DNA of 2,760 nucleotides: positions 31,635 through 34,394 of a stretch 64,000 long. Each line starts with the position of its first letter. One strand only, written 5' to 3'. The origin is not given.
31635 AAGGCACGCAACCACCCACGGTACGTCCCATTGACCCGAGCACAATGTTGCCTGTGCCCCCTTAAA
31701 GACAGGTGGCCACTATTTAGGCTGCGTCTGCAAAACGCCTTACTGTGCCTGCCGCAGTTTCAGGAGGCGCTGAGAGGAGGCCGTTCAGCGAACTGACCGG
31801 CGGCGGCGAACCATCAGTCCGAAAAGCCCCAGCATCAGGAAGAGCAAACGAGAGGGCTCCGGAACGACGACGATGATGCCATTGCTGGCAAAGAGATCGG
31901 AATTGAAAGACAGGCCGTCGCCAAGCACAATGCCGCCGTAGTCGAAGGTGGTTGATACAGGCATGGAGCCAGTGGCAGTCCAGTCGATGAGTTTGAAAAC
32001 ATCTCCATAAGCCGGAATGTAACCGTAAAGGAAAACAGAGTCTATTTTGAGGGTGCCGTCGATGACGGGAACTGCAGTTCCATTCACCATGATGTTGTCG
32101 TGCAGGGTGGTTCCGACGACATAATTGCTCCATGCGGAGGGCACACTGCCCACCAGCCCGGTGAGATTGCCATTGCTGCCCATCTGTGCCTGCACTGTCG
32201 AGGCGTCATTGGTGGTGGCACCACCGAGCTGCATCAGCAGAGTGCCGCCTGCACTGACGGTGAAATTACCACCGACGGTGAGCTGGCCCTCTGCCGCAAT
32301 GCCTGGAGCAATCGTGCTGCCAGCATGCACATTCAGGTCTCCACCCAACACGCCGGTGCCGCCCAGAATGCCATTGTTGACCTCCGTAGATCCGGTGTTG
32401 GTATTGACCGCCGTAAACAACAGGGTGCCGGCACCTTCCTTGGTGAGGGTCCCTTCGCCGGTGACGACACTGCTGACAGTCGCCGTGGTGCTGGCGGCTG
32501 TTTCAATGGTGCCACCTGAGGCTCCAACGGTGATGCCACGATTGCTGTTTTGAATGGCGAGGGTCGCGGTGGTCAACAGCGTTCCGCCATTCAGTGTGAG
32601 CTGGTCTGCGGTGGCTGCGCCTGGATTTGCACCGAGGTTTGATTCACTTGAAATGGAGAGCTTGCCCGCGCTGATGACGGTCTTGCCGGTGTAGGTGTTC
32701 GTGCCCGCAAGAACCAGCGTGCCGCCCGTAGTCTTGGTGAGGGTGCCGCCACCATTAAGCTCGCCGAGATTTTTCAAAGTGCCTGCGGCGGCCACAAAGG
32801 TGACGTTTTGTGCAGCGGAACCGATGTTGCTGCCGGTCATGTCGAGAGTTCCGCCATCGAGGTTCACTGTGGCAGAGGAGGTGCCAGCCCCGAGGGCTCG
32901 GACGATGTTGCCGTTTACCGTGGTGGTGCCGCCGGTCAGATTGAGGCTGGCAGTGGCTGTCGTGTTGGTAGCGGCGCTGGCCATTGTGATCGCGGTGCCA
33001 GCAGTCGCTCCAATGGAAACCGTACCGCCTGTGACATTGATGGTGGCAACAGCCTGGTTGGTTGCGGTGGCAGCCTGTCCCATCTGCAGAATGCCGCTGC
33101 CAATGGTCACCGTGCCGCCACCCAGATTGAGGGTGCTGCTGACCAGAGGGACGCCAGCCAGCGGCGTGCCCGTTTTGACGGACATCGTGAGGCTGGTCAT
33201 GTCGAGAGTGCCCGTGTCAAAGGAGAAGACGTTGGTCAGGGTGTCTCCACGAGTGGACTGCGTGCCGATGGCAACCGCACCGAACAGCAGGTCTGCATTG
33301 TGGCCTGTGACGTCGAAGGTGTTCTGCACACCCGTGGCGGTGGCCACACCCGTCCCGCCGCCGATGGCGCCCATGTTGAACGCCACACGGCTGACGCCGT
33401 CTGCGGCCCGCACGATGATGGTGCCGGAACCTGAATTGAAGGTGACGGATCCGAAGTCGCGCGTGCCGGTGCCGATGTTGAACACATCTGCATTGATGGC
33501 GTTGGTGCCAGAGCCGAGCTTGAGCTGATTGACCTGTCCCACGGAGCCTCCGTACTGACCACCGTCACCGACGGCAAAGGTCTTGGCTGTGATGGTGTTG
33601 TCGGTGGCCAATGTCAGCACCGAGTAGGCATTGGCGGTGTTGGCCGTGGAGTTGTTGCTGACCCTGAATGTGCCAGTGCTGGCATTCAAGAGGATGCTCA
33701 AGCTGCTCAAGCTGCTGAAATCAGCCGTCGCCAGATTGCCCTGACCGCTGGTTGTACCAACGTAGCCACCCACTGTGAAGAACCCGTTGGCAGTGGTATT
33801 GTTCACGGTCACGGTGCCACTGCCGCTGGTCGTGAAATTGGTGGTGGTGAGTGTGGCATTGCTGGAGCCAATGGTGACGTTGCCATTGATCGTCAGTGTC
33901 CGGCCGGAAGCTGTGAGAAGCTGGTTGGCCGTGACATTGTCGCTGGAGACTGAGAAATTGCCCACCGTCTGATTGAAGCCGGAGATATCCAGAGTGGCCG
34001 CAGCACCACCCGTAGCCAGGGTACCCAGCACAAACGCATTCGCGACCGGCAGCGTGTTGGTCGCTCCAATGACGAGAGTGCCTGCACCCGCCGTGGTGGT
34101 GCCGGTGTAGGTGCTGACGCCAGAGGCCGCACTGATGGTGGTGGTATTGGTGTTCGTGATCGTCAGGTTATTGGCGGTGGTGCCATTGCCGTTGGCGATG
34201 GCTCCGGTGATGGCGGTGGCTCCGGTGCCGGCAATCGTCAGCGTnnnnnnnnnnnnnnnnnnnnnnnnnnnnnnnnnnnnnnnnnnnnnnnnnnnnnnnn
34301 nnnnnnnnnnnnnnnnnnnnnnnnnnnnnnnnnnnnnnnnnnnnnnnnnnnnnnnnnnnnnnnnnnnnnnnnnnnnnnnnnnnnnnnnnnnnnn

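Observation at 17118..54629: Tandem pair of giant PEP-CTERM beta-strand-repeat genes occupying 37 kb (candidate exosortase-dependent surface fibre system)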

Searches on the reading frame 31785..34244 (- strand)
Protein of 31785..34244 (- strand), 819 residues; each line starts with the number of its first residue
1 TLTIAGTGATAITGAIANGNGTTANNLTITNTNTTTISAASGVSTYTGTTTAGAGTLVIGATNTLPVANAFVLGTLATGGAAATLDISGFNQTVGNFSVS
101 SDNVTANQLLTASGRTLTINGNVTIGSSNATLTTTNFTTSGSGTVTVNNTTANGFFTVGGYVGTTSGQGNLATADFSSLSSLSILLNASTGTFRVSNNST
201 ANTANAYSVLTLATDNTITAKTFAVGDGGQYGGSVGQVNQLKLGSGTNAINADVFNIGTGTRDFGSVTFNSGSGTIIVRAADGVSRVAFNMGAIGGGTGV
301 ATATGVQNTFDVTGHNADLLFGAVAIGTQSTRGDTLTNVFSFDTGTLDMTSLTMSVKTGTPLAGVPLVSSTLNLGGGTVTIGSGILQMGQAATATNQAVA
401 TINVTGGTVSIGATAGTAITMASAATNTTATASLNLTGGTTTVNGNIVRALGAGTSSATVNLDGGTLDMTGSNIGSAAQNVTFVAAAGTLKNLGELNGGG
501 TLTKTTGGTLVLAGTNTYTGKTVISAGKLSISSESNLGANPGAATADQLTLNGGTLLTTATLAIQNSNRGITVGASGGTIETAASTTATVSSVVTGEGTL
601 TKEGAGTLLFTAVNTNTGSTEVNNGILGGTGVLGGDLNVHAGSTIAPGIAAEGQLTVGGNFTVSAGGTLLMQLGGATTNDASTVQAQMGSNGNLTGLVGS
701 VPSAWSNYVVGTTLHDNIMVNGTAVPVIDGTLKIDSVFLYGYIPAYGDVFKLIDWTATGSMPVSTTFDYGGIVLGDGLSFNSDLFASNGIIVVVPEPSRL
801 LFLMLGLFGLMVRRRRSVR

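Call 39: find_related_loci(query=window:31785-34244:-, collection=metagenome_contigs, flank=10000)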
Query window:31785-34244:- (819 aa) in metagenome_contigs; peptide patterns used: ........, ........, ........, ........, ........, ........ (x = any residue, [..] = any of these).
134 stretches matched a pattern; 1 encode a relative of the query (tblastn E <= 1e-3); 1 distinct loci.
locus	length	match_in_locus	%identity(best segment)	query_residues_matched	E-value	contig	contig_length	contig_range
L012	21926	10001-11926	40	44-695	8e-79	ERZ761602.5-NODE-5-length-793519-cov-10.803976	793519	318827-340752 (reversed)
